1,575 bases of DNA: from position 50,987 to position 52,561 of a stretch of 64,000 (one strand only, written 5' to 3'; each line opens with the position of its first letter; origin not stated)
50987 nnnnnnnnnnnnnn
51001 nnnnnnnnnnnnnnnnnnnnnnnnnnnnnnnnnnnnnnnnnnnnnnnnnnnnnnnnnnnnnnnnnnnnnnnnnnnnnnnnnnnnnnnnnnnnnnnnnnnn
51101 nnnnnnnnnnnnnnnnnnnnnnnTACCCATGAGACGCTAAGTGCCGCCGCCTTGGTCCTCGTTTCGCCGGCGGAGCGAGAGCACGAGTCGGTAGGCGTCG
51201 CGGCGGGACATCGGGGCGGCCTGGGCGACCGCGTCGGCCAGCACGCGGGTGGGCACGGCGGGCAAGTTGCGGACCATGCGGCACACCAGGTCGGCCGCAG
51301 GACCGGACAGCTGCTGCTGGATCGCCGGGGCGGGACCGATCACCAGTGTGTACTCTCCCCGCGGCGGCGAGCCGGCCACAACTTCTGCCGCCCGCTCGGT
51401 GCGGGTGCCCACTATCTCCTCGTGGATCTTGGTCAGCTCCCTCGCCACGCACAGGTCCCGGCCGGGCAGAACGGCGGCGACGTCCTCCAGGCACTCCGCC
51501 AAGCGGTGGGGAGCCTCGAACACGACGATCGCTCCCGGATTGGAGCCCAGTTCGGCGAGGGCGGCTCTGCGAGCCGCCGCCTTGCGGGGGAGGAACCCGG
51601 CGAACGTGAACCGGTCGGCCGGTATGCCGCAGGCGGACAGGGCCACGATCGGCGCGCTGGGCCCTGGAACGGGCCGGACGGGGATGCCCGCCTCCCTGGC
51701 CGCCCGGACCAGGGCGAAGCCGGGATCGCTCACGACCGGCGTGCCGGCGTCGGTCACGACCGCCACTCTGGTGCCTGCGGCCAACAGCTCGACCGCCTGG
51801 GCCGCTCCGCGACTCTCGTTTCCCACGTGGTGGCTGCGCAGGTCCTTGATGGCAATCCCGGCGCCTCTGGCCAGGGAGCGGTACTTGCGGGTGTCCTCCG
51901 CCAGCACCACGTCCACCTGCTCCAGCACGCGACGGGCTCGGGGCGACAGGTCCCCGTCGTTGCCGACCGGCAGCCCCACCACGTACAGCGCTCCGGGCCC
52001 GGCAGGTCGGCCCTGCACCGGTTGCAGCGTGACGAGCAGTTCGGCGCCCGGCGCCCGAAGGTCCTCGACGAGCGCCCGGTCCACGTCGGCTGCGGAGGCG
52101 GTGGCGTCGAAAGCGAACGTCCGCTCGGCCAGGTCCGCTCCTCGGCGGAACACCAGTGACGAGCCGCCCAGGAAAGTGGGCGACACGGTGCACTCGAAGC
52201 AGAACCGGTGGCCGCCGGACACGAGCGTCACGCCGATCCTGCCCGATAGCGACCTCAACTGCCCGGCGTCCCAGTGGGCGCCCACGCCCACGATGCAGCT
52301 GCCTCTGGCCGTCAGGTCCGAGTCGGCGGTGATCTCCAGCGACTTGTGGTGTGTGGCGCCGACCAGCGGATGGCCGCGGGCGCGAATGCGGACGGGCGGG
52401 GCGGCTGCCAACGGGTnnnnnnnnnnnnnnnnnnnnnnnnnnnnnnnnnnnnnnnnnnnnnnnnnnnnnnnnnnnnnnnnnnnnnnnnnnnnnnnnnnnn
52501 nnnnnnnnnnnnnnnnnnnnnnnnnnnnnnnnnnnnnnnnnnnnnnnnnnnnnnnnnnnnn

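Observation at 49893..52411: Three consecutive, co-oriented rRNA methyltransferases that all target the ribosomal decoding centre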

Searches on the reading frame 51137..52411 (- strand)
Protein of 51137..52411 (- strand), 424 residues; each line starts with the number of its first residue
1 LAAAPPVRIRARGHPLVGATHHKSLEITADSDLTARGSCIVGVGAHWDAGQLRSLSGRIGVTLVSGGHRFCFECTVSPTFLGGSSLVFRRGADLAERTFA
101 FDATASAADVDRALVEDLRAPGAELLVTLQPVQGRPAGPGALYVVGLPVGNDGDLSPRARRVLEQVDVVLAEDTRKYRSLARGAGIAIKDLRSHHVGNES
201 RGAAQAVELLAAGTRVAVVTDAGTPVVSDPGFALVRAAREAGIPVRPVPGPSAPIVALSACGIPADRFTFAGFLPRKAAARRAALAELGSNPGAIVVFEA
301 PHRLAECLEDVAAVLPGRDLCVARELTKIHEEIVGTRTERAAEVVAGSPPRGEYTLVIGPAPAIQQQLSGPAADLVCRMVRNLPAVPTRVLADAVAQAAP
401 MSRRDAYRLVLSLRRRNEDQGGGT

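Call 3: search_protein_families(library=pfam, proteins=[window:51137-52411:-], max_evalue=0.01)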
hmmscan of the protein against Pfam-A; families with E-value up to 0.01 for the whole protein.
window:51137-52411:- (424 aa): 2 families
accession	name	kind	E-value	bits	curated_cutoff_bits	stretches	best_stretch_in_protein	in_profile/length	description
PF00590.25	TP_methylase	-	2e-31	110.1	27.8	1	142-338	2-208/212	Tetrapyrrole (Corrin/Porphyrin) Methylases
PF04027.18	DUF371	-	1.5e-18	67.5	25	1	9-130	1-131/133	Domain of unknown function (DUF371)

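Call 4: search_protein_families(library=ncbifam, proteins=[window:51137-52411:-], max_evalue=0.01)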
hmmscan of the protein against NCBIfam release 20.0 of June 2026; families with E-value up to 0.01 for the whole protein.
window:51137-52411:- (424 aa): 5 families
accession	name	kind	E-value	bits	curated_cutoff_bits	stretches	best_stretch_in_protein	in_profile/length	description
TIGR00096.1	TIGR00096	equivalog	1.2e-58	198.7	167.9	1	142-409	2-270/275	16S rRNA (cytidine(1402)-2'-O)-methyltransferase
NF011570.0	PRK14994.1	equivalog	1.4e-53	182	502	1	140-384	12-258/287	16S rRNA (cytidine(1402)-2'-O)-methyltransferase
TIGR02467.1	CbiE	equivalog_domain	2.4e-06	27.2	92.9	1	144-343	1-193/204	precorrin-6y C5,15-methyltransferase (decarboxylating) subunit CbiE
TIGR01466.1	cobJ_cbiH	equivalog_domain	4.8e-05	23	246.35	1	142-264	1-121/239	precorrin-3B C(17)-methyltransferase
NF004790.0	PRK06136.1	subfamily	0.0036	16.9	198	1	141-366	5-241/250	uroporphyrinogen-III C-methyltransferase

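Call 8: find_homologous_proteins(query=window:51137-52411:-, max_evalue=0.00001)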
Query window:51137-52411:- (424 aa): 6654 proteins with E <= 0.00001 among 8000 candidates; the best 120 are listed.
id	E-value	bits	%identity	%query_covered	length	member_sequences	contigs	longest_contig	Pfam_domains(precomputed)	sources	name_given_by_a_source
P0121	3.5e-269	910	100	100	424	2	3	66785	PF00590.26,PF04027.19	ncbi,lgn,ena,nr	ncbi:MAG: 16S rRNA (cytidine(1402)-2'-O)-methyltransferase [Actinomycetota bacterium]|nr:16S rRNA (c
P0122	3.0e-174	598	68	99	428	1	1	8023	PF00590.26,PF04027.19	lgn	-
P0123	6.1e-146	504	62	99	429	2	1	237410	PF00590.26,PF04027.19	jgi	-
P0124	3.7e-145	502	61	96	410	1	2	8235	PF00590.26,PF04027.19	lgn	-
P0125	9.4e-144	497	60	100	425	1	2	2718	PF00590.26,PF04027.19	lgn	-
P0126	1.7e-141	490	60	97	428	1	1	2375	PF00590.26,PF04027.19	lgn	-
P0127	7.5e-126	438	56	97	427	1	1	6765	PF00590.26,PF04027.19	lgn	-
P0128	1.2e-122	428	54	96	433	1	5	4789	PF00590.26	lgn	-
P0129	1.5e-119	418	53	97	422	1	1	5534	PF00590.26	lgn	-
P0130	3.3e-106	374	46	96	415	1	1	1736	PF00590.26,PF04027.19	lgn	-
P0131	6.5e-105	369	51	96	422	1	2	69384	PF00590.26,PF04027.19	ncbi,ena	-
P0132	1.7e-103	365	51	84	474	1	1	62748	PF00590.26,PF04027.19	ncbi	ncbi:MAG: 16S rRNA (cytidine(1402)-2'-O)-methyltransferase [Acidimicrobiales bacterium]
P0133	1.0e-101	359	48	96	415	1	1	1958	PF00590.26,PF04027.19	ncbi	-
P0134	3.1e-98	347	45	96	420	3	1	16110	PF00590.26,PF04027.19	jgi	jgi:16S rRNA (cytidine1402-2'-O)-methyltransferase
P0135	4.3e-98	347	45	97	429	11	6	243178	PF00590.26,PF04027.19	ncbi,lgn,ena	-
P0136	5.7e-98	346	46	97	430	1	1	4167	PF00590.26,PF04027.19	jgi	jgi:16S rRNA (cytidine1402-2'-O)-methyltransferase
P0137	1.3e-97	345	46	98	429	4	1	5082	PF00590.26,PF04027.19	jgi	jgi:16S rRNA (cytidine1402-2'-O)-methyltransferase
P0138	2.1e-97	345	48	96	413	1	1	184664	PF00590.26,PF04027.19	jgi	jgi:16S rRNA (cytidine1402-2'-O)-methyltransferase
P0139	3.4e-97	344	48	96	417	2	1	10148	PF00590.26,PF04027.19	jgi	jgi:16S rRNA (cytidine1402-2'-O)-methyltransferase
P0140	7.9e-97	343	47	97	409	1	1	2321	PF00590.26,PF04027.19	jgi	jgi:16S rRNA (cytidine1402-2'-O)-methyltransferase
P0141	1.1e-96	342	47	96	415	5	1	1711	PF00590.26,PF04027.19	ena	-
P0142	1.3e-96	342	47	97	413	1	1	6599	PF00590.26,PF04027.19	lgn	-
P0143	1.8e-96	341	47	96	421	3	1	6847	PF00590.26,PF04027.19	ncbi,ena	-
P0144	3.1e-96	341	46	98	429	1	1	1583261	PF00590.26,PF04027.19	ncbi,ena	-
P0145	3.3e-96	341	48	97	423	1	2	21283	PF00590.26,PF04027.19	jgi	jgi:16S rRNA (cytidine1402-2'-O)-methyltransferase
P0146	4.5e-96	340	46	97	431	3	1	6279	PF00590.26,PF04027.19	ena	-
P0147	6.2e-96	340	48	97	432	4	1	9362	PF00590.26,PF04027.19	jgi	-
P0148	1.2e-95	339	46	97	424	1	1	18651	PF00590.26,PF04027.19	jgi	jgi:16S rRNA (cytidine1402-2'-O)-methyltransferase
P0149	1.6e-95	338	49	95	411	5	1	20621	PF00590.26,PF04027.19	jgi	jgi:16S rRNA (cytidine1402-2'-O)-methyltransferase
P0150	1.8e-95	338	46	98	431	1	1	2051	PF00590.26,PF04027.19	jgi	jgi:16S rRNA (cytidine1402-2'-O)-methyltransferase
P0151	2.3e-95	338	46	97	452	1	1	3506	PF00590.26,PF04027.19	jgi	jgi:16S rRNA (cytidine1402-2'-O)-methyltransferase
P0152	2.9e-95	338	48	95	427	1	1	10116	PF00590.26,PF04027.19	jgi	jgi:16S rRNA (cytidine1402-2'-O)-methyltransferase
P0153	3.5e-95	337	45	96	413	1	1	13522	PF00590.26,PF04027.19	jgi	jgi:16S rRNA (cytidine1402-2'-O)-methyltransferase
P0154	3.9e-95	337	48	95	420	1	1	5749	PF00590.26,PF04027.19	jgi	jgi:16S rRNA (cytidine1402-2'-O)-methyltransferase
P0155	3.9e-95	337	47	96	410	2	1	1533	PF00590.26,PF04027.19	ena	-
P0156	4.7e-95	337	45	98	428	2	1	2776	PF00590.26,PF04027.19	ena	-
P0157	6.6e-95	336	47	95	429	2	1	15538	PF00590.26,PF04027.19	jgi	-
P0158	7.9e-95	336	45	98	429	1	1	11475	PF00590.26,PF04027.19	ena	-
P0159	9.6e-95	336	48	95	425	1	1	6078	PF00590.26,PF04027.19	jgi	jgi:16S rRNA (cytidine1402-2'-O)-methyltransferase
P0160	1.1e-94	336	48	96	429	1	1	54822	PF00590.26,PF04027.19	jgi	jgi:16S rRNA (cytidine1402-2'-O)-methyltransferase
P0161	1.2e-94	335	45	96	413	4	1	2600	PF00590.26,PF04027.19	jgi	jgi:16S rRNA (cytidine1402-2'-O)-methyltransferase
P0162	1.3e-94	335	45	97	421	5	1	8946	PF00590.26,PF04027.19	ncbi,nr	ncbi:MAG TPA: 16S rRNA (cytidine(1402)-2'-O)-methyltransferase [Acidimicrobiia bacterium]|nr:16S rRN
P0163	1.5e-94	335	46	96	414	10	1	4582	PF00590.26,PF04027.19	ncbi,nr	ncbi:MAG TPA: 16S rRNA (cytidine(1402)-2'-O)-methyltransferase [Acidimicrobiia bacterium]|nr:16S rRN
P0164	1.6e-94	335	46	96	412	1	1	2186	PF00590.26,PF04027.19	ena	-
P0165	3.3e-94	334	45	98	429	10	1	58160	PF00590.26,PF04027.19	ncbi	-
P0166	4.8e-94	333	45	97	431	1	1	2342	PF00590.26,PF04027.19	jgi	jgi:16S rRNA (cytidine1402-2'-O)-methyltransferase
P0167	5.0e-94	333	47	96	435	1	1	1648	PF00590.26,PF04027.19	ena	-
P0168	7.6e-94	333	45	98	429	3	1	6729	PF00590.26,PF04027.19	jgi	jgi:16S rRNA (cytidine1402-2'-O)-methyltransferase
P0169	7.9e-94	333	46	96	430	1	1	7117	PF00590.26,PF04027.19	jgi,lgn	-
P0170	8.4e-94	333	47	96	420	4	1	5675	PF00590.26,PF04027.19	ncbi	ncbi:MAG: DUF371 domain-containing protein [Actinomycetota bacterium]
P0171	8.6e-94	333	44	95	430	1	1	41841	PF00590.26,PF04027.19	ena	-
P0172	1.3e-93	332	48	97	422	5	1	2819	PF00590.26,PF04027.19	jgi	jgi:16S rRNA (cytidine1402-2'-O)-methyltransferase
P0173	1.5e-93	332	46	97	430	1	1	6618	PF00590.26,PF04027.19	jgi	jgi:16S rRNA (cytidine1402-2'-O)-methyltransferase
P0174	1.6e-93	332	45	97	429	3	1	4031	PF00590.26,PF04027.19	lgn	-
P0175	2.4e-93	331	46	96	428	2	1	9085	PF00590.26,PF04027.19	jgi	jgi:16S rRNA (cytidine1402-2'-O)-methyltransferase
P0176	2.8e-93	331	47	96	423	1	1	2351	PF00590.26,PF04027.19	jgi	jgi:16S rRNA (cytidine1402-2'-O)-methyltransferase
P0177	5.6e-93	330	46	96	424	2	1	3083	PF00590.26,PF04027.19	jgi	jgi:16S rRNA (cytidine1402-2'-O)-methyltransferase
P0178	5.8e-93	330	47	97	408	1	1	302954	PF00590.26,PF04027.19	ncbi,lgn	-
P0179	7.4e-93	330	44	97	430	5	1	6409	PF00590.26,PF04027.19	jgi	jgi:16S rRNA (cytidine1402-2'-O)-methyltransferase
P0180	8.5e-93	329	46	98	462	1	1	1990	PF00590.26,PF04027.19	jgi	jgi:16S rRNA (cytidine1402-2'-O)-methyltransferase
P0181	1.1e-92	329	45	96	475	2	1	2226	PF00590.26,PF04027.19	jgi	-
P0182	1.2e-92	329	46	95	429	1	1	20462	PF00590.26,PF04027.19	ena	-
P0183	1.6e-92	328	47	95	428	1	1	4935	PF00590.26,PF04027.19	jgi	jgi:16S rRNA (cytidine1402-2'-O)-methyltransferase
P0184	1.8e-92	328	48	96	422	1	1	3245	PF00590.26,PF04027.19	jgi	jgi:16S rRNA (cytidine1402-2'-O)-methyltransferase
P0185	2.4e-92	328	47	96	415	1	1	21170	PF00590.26,PF04027.19,PF23016.3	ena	-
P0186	3.4e-92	327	46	96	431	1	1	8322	PF00590.26,PF04027.19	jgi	jgi:16S rRNA (cytidine1402-2'-O)-methyltransferase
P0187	5.2e-92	327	45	96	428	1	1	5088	PF00590.26,PF04027.19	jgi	jgi:16S rRNA (cytidine1402-2'-O)-methyltransferase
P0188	7.0e-92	326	46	96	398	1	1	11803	PF00590.26,PF04027.19,PF23016.3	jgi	jgi:16S rRNA (cytidine1402-2'-O)-methyltransferase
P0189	1.1e-91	326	44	97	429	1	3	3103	PF00590.26,PF04027.19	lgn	-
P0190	1.9e-91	325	45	95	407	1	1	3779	PF00590.26,PF04027.19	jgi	jgi:16S rRNA (cytidine1402-2'-O)-methyltransferase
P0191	7.9e-91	323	45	97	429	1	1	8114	PF00590.26,PF04027.19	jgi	-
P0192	1.1e-90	322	45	98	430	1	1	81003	PF00590.26,PF04027.19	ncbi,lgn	-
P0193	1.1e-90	322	47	97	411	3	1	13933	PF00590.26,PF04027.19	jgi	-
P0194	1.2e-90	322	47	96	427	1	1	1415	PF00590.26,PF04027.19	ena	-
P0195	1.3e-90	322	46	96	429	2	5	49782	PF00590.26,PF04027.19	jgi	-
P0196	1.3e-90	322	44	98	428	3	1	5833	PF00590.26,PF04027.19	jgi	jgi:16S rRNA (cytidine1402-2'-O)-methyltransferase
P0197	1.7e-90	322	45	96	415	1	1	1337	PF00590.26,PF04027.19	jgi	jgi:16S rRNA (cytidine1402-2'-O)-methyltransferase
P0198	2.0e-90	322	45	97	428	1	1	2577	PF00590.26,PF04027.19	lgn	-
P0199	2.2e-90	321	44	96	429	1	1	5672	PF00590.26,PF04027.19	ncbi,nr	ncbi:MAG TPA: 16S rRNA (cytidine(1402)-2'-O)-methyltransferase [Acidimicrobiia bacterium]|nr:16S rRN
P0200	2.3e-90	321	45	97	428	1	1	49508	PF00590.26,PF04027.19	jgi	jgi:16S rRNA (cytidine1402-2'-O)-methyltransferase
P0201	3.5e-90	321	44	97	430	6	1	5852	PF00590.26,PF04027.19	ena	-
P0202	5.6e-90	320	44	98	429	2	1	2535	PF00590.26,PF04027.19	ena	-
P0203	5.8e-90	320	44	96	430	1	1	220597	PF00590.26,PF04027.19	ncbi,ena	-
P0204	6.3e-90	320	45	97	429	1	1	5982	PF00590.26,PF04027.19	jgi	jgi:16S rRNA (cytidine1402-2'-O)-methyltransferase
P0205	1.3e-89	319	46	96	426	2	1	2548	PF00590.26,PF04027.19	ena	-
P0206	1.4e-89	319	43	98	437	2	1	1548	PF00590.26,PF04027.19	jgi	jgi:16S rRNA (cytidine1402-2'-O)-methyltransferase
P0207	1.8e-89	318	44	97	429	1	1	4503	PF00590.26,PF04027.19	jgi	jgi:16S rRNA (cytidine1402-2'-O)-methyltransferase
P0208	2.4e-89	318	44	97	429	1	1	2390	PF00590.26,PF04027.19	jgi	jgi:16S rRNA (cytidine1402-2'-O)-methyltransferase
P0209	2.7e-89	318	43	95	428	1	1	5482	PF00590.26,PF04027.19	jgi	-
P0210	4.3e-89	317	45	95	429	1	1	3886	PF00590.26,PF04027.19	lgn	-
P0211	1.4e-88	316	48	82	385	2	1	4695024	PF00590.26,PF04027.19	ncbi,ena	-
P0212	1.6e-88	315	44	96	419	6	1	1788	PF00590.26,PF04027.19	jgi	jgi:16S rRNA (cytidine1402-2'-O)-methyltransferase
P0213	3.1e-88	314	45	96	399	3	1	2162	PF00590.26,PF04027.19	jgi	jgi:16S rRNA (cytidine1402-2'-O)-methyltransferase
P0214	1.2e-87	312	43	96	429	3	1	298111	PF00590.26,PF04027.19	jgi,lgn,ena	-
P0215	1.1e-86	309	42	97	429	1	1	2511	PF00590.26,PF04027.19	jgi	jgi:16S rRNA (cytidine1402-2'-O)-methyltransferase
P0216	6.9e-86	307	45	96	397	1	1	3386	PF00590.26,PF04027.19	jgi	jgi:16S rRNA (cytidine1402-2'-O)-methyltransferase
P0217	1.3e-84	302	43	95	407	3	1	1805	PF00590.26,PF04027.19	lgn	-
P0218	7.2e-83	297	48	78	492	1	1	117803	PF00590.26,PF04027.19,PF24675.2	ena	-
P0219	1.9e-80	289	46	88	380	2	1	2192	PF00590.26,PF04027.19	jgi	jgi:16S rRNA (cytidine1402-2'-O)-methyltransferase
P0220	2.3e-80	288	44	89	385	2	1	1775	PF00590.26,PF04027.19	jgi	jgi:16S rRNA (cytidine1402-2'-O)-methyltransferase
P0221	1.7e-79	286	42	96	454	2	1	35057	PF00590.26,PF04027.19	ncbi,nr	ncbi:MAG: 16S rRNA (cytidine(1402)-2'-O)-methyltransferase [Magnetococcales bacterium]|nr:16S rRNA (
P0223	2.7e-79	285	43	91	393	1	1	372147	PF00590.26,PF04027.19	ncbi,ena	-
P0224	1.4e-76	276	39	97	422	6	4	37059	PF00590.26,PF04027.19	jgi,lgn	-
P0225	5.6e-70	254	-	-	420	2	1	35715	PF00590.26,PF04027.19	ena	-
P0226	1.2e-69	253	39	96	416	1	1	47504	PF00590.26,PF04027.19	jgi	jgi:16S rRNA (cytidine1402-2'-O)-methyltransferase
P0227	4.5e-66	241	38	95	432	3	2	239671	PF00590.26,PF04027.19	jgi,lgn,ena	jgi:16S rRNA (cytidine1402-2'-O)-methyltransferase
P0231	1.3e-61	227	37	96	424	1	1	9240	PF00590.26,PF04027.19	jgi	-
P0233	1.1e-60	224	47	65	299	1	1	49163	PF00590.26,PF23016.3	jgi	-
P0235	5.0e-60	221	51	64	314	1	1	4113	PF00590.26,PF23016.3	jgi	-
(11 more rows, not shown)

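Call 15: find_encoding_contigs(protein=P0122, flank=10000, max_places=3)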
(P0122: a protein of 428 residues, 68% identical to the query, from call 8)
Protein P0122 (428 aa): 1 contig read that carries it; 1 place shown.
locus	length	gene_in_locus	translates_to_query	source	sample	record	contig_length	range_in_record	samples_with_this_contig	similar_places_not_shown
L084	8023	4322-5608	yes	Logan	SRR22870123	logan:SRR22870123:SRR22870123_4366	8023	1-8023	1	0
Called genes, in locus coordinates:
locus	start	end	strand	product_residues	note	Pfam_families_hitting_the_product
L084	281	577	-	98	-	PF13673:Acetyltransf_10, PF00583:Acetyltransf_1, PF13508:Acetyltransf_7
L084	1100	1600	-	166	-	-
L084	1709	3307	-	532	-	PF00474:SSF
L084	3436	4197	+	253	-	PF01638:HxlR, PF02036:SCP2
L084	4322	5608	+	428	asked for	PF04027:DUF371, PF00590:TP_methylase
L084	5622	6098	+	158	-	PF02590:SPOUT_MTase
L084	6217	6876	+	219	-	PF24675:NpmA, PF13649:Methyltransf_25 (weak)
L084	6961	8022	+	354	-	?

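Call 16: find_encoding_contigs(protein=P0123, flank=10000, max_places=3)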
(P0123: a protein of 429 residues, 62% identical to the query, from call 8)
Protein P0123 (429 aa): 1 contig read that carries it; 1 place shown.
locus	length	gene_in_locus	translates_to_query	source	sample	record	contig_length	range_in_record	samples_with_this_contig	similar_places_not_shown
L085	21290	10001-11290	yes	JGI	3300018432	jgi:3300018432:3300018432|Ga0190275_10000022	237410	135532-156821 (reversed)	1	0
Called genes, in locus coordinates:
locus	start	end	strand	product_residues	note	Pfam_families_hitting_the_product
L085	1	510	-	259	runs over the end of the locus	PF00106:adh_short, PF01370:Epimerase, PF08659:KR, PF13460:NAD_binding_10 (weak), PF13561:adh_short_C2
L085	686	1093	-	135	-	PF01022:HTH_5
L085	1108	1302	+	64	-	-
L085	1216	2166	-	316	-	PF01297:ZnuA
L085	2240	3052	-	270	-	PF00378:ECH_1, PF16113:ECH_2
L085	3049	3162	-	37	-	-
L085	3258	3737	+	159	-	PF10604:Polyketide_cyc2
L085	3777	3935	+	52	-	-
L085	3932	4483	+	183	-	-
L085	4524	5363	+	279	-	PF03476:MOSC_N, PF03473:MOSC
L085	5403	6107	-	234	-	PF00300:His_Phos_1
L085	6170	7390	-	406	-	-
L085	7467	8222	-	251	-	PF01643:Acyl-ACP_TE, PF20791:Acyl-ACP_TE_C (weak)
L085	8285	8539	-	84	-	-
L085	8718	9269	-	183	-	-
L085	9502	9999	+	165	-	PF00588:SpoU_methylase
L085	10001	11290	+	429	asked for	PF04027:DUF371, PF00590:TP_methylase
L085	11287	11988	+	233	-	PF24675:NpmA, PF13649:Methyltransf_25 (weak)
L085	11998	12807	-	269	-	PF01728:FtsJ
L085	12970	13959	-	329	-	PF00056:Ldh_1_N, PF02866:Ldh_1_C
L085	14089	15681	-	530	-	PF00743:FMO-like, PF00890:FAD_binding_2 (faint), PF01266:DAO (weak), PF07992:Pyr_redox_2, PF13434:Lys_Orn_oxgnase (faint), PF01593:Amino_oxidase (faint), PF13450:NAD_binding_8, PF13738:Pyr_redox_3, +1 more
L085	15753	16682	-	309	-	PF02390:Methyltransf_4, PF13649:Methyltransf_25 (weak)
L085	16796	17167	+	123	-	PF06094:GGACT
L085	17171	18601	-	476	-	PF00171:Aldedh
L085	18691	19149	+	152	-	PF10604:Polyketide_cyc2, PF03364:Polyketide_cyc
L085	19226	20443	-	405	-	PF00180:Iso_dh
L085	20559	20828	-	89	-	-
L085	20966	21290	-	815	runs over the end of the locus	PF13196:DUF4012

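Call 33: find_related_loci(query=A2, collection=metagenome_contigs, flank=6000)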
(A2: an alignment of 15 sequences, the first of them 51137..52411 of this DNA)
Query A2 (424 aa) in metagenome_contigs; peptide patterns used: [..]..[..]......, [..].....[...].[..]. (x = any residue, [..] = any of these).
600 stretches matched a pattern (row limit reached: there are more); 599 encode a relative of the query (tblastn E <= 1e-3); the best 80 are kept; 80 distinct loci.
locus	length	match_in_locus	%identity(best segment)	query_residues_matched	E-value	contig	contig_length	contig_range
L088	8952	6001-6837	44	139-415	6e-62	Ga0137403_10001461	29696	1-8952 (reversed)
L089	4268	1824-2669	43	139-414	1e-59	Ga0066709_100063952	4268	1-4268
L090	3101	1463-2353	41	114-415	8e-59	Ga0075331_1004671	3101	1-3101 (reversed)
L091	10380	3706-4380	50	137-359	2e-56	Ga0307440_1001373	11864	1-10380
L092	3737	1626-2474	42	130-411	6e-56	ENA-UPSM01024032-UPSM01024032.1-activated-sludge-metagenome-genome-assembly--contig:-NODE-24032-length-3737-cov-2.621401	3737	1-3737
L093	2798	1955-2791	43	135-412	3e-56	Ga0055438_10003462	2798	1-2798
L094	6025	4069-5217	39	31-422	6e-55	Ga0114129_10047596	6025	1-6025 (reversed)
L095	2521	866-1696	37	140-414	3e-55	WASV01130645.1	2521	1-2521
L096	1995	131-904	47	119-374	3e-55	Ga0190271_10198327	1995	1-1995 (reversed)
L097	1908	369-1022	43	140-358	3e-55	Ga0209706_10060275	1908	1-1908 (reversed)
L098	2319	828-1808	39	80-417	2e-54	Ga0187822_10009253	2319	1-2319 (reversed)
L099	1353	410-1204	44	140-407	2e-56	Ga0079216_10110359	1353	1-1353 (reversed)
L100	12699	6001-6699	41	140-374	4e-53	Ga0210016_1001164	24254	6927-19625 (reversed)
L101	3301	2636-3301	46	137-360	7e-53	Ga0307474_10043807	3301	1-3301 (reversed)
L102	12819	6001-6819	38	142-415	2e-52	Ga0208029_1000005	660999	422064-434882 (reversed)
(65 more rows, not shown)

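Call 35: find_encoding_contigs(protein=P0132, flank=5000, max_places=1)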
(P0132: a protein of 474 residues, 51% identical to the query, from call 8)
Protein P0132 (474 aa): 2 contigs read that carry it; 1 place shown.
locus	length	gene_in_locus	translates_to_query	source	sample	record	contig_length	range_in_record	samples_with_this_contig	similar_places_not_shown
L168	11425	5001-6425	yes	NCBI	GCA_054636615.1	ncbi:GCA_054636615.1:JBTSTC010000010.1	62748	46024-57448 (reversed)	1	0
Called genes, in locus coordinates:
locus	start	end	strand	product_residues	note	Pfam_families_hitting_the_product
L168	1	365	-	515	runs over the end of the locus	PF00171:Aldedh, PF05893:LuxC (weak)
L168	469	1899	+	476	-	PF17767:NAPRTase_N, PF01729:QRPTase_C (weak)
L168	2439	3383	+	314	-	-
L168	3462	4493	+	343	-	PF00892:EamA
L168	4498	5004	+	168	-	PF00376:MerR, PF13411:MerR_1, PF09278:MerR-DNA-bind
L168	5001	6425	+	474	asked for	PF04027:DUF371, PF00590:TP_methylase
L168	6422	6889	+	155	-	PF02590:SPOUT_MTase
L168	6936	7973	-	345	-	-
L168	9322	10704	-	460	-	-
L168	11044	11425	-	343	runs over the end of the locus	-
